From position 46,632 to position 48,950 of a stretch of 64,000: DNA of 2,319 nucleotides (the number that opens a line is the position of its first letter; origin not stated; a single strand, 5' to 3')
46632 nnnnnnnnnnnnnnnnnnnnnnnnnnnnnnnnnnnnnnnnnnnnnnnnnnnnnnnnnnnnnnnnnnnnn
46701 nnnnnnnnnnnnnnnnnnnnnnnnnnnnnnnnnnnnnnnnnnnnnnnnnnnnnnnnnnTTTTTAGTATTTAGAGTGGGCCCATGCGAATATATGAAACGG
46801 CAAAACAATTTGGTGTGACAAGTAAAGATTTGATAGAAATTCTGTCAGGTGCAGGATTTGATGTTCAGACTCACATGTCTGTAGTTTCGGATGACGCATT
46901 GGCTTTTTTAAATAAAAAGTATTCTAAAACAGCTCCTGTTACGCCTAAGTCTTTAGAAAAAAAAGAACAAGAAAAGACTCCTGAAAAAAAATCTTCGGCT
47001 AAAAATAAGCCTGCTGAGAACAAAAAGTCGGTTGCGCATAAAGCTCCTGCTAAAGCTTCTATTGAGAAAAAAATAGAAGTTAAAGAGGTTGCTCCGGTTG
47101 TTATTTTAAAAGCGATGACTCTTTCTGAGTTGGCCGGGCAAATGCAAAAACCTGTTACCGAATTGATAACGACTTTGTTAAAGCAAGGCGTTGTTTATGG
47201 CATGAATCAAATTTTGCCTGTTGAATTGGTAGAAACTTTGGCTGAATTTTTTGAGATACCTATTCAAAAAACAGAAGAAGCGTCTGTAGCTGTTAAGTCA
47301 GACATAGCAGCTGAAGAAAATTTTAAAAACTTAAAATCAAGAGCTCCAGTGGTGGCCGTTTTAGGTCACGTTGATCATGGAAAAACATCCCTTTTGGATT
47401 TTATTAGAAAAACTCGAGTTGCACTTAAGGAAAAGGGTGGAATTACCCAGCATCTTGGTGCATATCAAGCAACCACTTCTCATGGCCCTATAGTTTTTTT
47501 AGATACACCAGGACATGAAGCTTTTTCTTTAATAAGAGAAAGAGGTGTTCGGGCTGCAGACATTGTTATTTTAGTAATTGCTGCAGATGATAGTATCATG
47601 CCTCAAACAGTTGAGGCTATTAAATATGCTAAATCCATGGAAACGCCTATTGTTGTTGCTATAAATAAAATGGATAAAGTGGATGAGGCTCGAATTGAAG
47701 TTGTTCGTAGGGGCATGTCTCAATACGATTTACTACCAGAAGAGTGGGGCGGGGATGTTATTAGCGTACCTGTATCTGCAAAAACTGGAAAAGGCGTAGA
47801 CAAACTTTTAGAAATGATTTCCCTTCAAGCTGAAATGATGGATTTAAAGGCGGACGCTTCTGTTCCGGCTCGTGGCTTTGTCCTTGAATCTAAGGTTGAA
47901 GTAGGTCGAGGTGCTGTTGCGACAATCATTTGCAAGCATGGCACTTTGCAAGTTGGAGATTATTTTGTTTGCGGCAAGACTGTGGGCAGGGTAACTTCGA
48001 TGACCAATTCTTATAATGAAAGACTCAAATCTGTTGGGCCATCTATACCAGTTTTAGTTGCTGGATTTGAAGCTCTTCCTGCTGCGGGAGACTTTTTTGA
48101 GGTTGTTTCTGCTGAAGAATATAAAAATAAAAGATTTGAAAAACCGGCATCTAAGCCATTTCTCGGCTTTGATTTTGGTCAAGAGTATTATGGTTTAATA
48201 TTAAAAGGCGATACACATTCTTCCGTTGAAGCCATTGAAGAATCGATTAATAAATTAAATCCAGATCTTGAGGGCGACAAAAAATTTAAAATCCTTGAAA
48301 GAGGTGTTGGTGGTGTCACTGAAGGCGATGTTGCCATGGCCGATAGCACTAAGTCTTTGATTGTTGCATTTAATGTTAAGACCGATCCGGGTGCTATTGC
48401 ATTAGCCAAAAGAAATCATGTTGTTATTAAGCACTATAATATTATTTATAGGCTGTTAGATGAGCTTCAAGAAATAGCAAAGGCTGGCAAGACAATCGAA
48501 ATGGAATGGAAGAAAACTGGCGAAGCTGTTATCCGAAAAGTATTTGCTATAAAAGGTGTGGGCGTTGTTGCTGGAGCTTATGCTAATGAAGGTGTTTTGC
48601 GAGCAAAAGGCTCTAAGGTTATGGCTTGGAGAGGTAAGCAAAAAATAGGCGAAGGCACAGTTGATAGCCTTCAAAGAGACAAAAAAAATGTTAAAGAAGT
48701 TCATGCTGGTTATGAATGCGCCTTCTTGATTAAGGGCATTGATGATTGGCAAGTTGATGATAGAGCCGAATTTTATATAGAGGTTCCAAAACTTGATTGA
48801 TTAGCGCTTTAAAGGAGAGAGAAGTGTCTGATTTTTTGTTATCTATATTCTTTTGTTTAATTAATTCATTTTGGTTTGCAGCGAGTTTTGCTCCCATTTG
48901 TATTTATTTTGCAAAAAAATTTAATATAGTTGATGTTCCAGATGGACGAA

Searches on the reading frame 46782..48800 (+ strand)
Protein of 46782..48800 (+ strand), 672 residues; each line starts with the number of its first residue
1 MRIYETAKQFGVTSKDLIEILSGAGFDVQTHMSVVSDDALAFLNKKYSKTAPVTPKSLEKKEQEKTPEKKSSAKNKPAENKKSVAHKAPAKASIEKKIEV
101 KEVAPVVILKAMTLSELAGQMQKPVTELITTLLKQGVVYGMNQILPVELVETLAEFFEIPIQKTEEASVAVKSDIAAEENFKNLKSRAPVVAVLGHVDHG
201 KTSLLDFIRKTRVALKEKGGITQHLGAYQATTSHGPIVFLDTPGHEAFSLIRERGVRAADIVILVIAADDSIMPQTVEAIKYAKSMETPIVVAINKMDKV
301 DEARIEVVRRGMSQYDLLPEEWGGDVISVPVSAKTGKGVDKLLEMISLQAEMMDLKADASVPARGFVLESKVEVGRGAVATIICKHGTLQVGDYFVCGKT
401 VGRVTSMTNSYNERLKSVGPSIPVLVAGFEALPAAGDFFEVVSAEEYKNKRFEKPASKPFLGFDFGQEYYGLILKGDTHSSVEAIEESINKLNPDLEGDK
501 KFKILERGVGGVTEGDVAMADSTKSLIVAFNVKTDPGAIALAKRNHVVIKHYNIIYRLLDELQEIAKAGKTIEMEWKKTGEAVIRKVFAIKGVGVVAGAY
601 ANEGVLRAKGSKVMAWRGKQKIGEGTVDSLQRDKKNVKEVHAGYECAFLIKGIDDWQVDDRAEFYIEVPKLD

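Call 8: search_protein_families(library=pfam, proteins=[window:46782-48800:+])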
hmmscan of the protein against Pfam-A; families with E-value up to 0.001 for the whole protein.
window:46782-48800:+ (672 aa): 11 families
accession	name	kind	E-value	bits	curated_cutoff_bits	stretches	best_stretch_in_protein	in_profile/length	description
PF00009.33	GTP_EFTU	-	1.9e-34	119.4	26.5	1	189-347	4-183/188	Elongation factor Tu GTP binding domain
PF11987.13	IF-2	-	8.8e-26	90.6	27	1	468-562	25-116/117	Translation-initiation factor 2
PF22042.2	EF-G_D2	-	2.4e-19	69.7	27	1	362-441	1-83/84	Elongation factor G domain 2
PF04760.21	IF2_N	-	6.6e-16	58.3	25.3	2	1-47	4-50/53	Translation initiation factor IF-2, N-terminal region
PF01926.29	MMR_HSR1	-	2.7e-11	44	21.9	1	191-296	2-113/113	50S ribosome-binding GTPase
PF03144.31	GTP_EFTU_D2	-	7.4e-07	29.9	30.3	1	594-654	1-62/73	Elongation factor Tu domain 2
PF02421.24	FeoB_N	-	5.5e-06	26.4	27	1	191-345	3-155/156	Ferrous iron transport protein B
PF00071.28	Ras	-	1.7e-05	24.9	21.6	1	192-347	3-157/162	Ras family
PF03193.22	RsgA_GTPase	-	9.5e-05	22.7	30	0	259-347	23-105/174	RsgA GTPase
PF16897.10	MMR_HSR1_Xtn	-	0.00016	22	35.2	1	249-346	22-100/106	C-terminal region of MMR_HSR1 domain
PF10662.15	PduV-EutP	-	0.00046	20.4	21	0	192-345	5-140/143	Ethanolamine utilisation - propanediol utilisation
